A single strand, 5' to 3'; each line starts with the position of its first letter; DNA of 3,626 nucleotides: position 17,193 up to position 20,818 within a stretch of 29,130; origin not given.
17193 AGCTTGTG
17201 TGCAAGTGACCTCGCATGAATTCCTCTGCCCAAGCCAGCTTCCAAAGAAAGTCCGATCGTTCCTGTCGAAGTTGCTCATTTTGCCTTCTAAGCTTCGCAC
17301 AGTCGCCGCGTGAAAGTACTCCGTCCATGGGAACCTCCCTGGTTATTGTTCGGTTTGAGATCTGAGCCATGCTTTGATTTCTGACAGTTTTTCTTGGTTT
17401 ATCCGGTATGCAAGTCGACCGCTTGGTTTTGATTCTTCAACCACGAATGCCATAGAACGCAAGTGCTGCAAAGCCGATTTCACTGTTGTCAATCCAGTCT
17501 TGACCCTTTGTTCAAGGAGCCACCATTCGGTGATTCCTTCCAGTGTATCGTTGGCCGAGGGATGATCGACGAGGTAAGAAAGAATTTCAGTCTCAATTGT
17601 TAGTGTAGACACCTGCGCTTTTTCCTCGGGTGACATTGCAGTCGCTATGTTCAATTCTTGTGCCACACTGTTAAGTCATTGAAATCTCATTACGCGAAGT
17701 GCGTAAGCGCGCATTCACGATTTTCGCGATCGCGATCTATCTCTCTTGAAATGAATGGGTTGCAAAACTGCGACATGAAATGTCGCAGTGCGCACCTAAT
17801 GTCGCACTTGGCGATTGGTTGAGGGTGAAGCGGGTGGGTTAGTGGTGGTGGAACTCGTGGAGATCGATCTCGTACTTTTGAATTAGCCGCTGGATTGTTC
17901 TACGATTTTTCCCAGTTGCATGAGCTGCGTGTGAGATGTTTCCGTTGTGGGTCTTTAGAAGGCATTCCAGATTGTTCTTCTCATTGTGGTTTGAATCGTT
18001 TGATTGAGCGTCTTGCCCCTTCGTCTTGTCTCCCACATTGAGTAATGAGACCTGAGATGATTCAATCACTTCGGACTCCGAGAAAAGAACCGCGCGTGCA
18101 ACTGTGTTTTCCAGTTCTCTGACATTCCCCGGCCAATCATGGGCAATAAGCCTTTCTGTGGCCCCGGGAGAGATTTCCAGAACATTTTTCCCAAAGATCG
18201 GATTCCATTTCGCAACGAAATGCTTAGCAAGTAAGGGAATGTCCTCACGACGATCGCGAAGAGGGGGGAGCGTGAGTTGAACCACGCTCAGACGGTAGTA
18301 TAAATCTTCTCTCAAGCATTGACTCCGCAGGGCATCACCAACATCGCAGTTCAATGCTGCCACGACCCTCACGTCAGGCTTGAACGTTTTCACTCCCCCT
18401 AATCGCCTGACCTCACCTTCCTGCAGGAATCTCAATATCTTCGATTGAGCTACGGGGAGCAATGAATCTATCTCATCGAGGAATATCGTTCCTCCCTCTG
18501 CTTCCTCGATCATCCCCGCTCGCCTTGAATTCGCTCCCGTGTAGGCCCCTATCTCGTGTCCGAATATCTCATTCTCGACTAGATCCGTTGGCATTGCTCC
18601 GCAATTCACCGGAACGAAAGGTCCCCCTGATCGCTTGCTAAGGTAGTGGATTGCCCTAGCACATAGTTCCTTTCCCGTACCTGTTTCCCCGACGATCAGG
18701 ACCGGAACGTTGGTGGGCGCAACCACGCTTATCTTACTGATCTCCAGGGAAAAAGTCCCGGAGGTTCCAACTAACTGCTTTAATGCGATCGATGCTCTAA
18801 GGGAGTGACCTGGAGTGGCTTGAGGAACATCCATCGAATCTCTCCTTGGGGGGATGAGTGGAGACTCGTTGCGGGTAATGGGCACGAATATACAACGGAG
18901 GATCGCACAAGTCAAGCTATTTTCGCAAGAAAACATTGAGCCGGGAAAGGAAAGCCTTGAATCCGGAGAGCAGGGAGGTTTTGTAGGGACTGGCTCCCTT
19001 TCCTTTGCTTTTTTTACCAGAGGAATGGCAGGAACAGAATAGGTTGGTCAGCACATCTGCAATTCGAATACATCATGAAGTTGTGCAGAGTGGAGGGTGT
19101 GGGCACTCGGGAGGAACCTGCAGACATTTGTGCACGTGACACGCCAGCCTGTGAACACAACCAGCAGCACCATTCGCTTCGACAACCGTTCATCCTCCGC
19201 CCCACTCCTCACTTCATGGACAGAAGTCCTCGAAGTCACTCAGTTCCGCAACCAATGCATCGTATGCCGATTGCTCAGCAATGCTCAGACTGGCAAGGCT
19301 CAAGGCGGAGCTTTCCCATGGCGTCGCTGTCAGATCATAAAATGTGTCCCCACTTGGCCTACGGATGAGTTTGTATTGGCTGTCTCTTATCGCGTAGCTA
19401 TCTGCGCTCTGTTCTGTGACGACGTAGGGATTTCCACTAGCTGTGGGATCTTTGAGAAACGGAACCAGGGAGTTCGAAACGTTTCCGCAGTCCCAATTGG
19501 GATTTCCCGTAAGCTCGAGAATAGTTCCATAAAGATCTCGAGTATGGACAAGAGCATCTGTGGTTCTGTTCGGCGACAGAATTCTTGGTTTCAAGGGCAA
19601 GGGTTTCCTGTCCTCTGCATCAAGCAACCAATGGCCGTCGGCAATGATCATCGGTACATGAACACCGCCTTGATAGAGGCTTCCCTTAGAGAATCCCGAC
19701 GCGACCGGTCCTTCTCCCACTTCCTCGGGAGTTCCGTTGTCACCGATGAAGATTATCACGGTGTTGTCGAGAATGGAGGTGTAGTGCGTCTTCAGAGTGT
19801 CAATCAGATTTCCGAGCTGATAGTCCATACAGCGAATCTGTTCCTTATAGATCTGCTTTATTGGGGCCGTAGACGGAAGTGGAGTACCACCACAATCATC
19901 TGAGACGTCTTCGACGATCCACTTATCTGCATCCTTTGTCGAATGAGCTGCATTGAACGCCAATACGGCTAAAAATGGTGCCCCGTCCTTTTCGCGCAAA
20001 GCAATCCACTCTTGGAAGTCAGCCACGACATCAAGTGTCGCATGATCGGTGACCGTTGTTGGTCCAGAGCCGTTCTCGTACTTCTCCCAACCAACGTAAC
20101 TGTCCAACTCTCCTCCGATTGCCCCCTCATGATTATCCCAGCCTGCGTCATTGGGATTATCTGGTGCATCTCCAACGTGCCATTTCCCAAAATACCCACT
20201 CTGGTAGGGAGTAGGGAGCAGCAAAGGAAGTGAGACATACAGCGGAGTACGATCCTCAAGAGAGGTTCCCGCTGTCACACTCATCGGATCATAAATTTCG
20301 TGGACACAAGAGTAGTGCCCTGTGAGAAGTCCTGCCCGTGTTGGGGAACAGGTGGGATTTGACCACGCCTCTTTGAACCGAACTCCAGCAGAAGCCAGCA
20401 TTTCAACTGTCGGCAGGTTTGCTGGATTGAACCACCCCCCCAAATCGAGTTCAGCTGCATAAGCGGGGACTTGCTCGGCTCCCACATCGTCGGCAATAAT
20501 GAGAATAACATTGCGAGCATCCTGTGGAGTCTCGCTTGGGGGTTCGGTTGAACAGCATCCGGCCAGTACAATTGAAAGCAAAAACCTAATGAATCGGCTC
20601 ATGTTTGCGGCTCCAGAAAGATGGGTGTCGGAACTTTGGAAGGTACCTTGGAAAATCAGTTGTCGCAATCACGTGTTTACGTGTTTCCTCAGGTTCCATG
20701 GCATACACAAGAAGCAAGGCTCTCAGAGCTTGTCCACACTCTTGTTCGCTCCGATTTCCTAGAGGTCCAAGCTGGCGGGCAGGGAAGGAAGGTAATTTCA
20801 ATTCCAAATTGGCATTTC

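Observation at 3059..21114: Tandem, integrase-less cassettes at tRNA-Glu, each capped by the same ~210-bp module and carrying secreted T9SS cargo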

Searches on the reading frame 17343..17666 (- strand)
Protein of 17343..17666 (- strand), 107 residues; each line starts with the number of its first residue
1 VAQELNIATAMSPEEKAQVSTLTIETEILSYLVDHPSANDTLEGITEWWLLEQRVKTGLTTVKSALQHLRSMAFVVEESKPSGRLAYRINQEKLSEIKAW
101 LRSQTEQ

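Call 9: search_protein_families(library=pfam, proteins=[window:17343-17666:-], max_evalue=0.01)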
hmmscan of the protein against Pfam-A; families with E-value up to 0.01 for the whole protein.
window:17343-17666:- (107 aa): 1 family
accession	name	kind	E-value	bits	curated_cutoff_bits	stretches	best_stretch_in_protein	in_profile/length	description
PF01475.25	FUR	-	0.0093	16.5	23.1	0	27-92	12-76/121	Ferric uptake regulator family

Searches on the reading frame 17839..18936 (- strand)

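Call 8: search_protein_families(library=pfam, proteins=[window:17839-18936:-], max_evalue=0.01)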
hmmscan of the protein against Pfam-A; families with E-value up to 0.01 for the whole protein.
window:17839-18936:- (365 aa): 8 families
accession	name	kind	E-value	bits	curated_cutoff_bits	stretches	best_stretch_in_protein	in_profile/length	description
PF00158.32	Sigma54_activat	-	4e-60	202.8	20.2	1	56-221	2-167/168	Sigma-54 interaction domain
PF25601.1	AAA_lid_14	-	1e-23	83.4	27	1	227-298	1-72/87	AAA+ ATPase lid domain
PF14532.12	Sigma54_activ_2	-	5.6e-19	69.2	25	1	67-226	12-138/138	Sigma-54 interaction domain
PF07728.20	AAA_5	-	1.8e-07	31.7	22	1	78-197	1-123/139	AAA domain (dynein-related subfamily)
PF00004.35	AAA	-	2e-05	25.5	21.2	1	79-196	1-109/131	ATPase family associated with various cellular activities (AAA)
PF01078.27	Mg_chelatase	-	0.0001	22.2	20.3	0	134-208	93-172/207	Magnesium chelatase, subunit ChlI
PF02954.25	HTH_8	-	0.0023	18.1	22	1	319-355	6-42/42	Bacterial regulatory protein, Fis family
PF07724.20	AAA_2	-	0.004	17.7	27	1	79-181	6-109/166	AAA domain (Cdc48 subfamily)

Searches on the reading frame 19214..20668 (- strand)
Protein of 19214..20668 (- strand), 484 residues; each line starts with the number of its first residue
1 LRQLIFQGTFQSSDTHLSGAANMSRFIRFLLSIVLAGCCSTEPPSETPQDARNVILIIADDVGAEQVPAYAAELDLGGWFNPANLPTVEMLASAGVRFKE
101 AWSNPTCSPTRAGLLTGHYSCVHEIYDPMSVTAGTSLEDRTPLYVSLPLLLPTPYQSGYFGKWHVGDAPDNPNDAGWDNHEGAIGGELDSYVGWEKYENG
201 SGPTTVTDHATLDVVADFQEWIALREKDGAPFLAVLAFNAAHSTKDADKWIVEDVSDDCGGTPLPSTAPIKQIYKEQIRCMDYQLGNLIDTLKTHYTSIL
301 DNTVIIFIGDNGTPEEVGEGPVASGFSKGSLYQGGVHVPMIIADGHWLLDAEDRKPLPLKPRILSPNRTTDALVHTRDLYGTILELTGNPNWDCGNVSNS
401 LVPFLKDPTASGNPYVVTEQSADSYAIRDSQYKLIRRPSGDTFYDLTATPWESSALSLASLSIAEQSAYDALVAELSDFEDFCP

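Call 8: search_protein_families(library=pfam, proteins=[window:19214-20668:-], max_evalue=0.01)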
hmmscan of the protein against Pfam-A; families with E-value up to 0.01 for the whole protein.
window:19214-20668:- (484 aa): 1 family
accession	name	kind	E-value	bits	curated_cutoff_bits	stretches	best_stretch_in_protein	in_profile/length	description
PF00884.28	Sulfatase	-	2.3e-30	106.4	25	1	52-388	1-300/301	Sulfatase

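Call 17: find_related_loci(query=window:19214-20668:-, collection=genome_contigs, flank=6000)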
Query window:19214-20668:- (484 aa) in genome_contigs; peptide patterns used: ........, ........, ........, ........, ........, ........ (x = any residue, [..] = any of these).
39 stretches matched a pattern, but none encodes a relative of the query by tblastn (E <= 1e-3).

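Call 58: find_homologous_proteins(query=window:19214-20668:-, max_evalue=1e-30)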
Query window:19214-20668:- (484 aa): 1202 proteins with E <= 1e-30 among 8000 candidates; the best 120 are listed.
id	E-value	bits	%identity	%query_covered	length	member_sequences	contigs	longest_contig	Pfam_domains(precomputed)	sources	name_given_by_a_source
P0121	0.0e+0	1078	100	95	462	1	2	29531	PF00884.29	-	-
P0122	7.5e-119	416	48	88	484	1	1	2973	PF16347.11,PF00884.29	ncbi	ncbi:MAG: sulfatase-like hydrolase/transferase [Chitinophagaceae bacterium]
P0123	2.1e-118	414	47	94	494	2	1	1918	PF00884.29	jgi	-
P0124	4.4e-116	406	48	84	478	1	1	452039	PF16347.11,PF00884.29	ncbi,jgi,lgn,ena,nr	ncbi:MAG TPA: sulfatase-like hydrolase/transferase [Chitinophagaceae bacterium]|nr:sulfatase-like hy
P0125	7.1e-116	406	45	95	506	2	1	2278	PF00884.29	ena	-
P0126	1.5e-114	401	44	95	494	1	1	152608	PF00884.29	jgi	jgi:arylsulfatase A-like enzyme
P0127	1.9e-113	398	44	94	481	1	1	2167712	PF16347.11,PF00884.29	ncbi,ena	-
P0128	4.6e-113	396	43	95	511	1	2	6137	PF00884.29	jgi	jgi:arylsulfatase A-like enzyme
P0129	1.4e-110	388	44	95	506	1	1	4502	PF00884.29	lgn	-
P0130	8.8e-70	254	37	93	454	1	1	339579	PF01663.28,PF16347.11,PF00884.29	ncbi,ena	-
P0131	3.1e-67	245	36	88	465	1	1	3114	PF00884.29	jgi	jgi:arylsulfatase B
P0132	8.0e-63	231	37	84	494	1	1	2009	PF16347.11,PF00884.29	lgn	-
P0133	1.0e-61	227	36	83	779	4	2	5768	PF00884.29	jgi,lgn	-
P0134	1.8e-60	223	37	86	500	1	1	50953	PF16347.11,PF00884.29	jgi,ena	-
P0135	1.5e-58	217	35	96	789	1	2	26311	PF00884.29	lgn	-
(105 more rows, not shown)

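Call 59: find_encoding_contigs(protein=P0121, flank=10000, max_places=4)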
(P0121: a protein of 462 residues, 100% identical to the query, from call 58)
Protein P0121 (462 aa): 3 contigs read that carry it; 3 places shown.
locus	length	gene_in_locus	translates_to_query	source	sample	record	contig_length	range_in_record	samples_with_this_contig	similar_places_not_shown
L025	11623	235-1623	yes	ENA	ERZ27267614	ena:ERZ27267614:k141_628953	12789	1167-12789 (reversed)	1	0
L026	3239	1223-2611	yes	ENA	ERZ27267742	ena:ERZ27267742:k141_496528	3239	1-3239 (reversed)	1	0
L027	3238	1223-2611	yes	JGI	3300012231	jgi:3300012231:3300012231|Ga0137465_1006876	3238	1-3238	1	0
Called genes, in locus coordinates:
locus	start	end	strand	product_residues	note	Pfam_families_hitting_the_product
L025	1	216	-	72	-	?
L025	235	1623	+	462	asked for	PF00884:Sulfatase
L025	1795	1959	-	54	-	-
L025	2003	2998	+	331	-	PF00158:Sigma54_activat, PF14532:Sigma54_activ_2, PF00004:AAA (faint), PF07728:AAA_5, PF25601:AAA_lid_14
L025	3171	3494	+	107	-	-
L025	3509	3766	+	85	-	-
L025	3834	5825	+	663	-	PF18962:Por_Secre_tail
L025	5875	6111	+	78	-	-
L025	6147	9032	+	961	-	PF13229:Beta_helix (weak), PF01839:FG-GAP (faint), PF13517:FG-GAP_3 (weak), PF18962:Por_Secre_tail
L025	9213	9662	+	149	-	-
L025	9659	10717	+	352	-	-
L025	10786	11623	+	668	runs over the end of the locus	?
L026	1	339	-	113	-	?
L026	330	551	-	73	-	-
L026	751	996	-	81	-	-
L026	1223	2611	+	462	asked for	PF00884:Sulfatase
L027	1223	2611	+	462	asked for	PF00884:Sulfatase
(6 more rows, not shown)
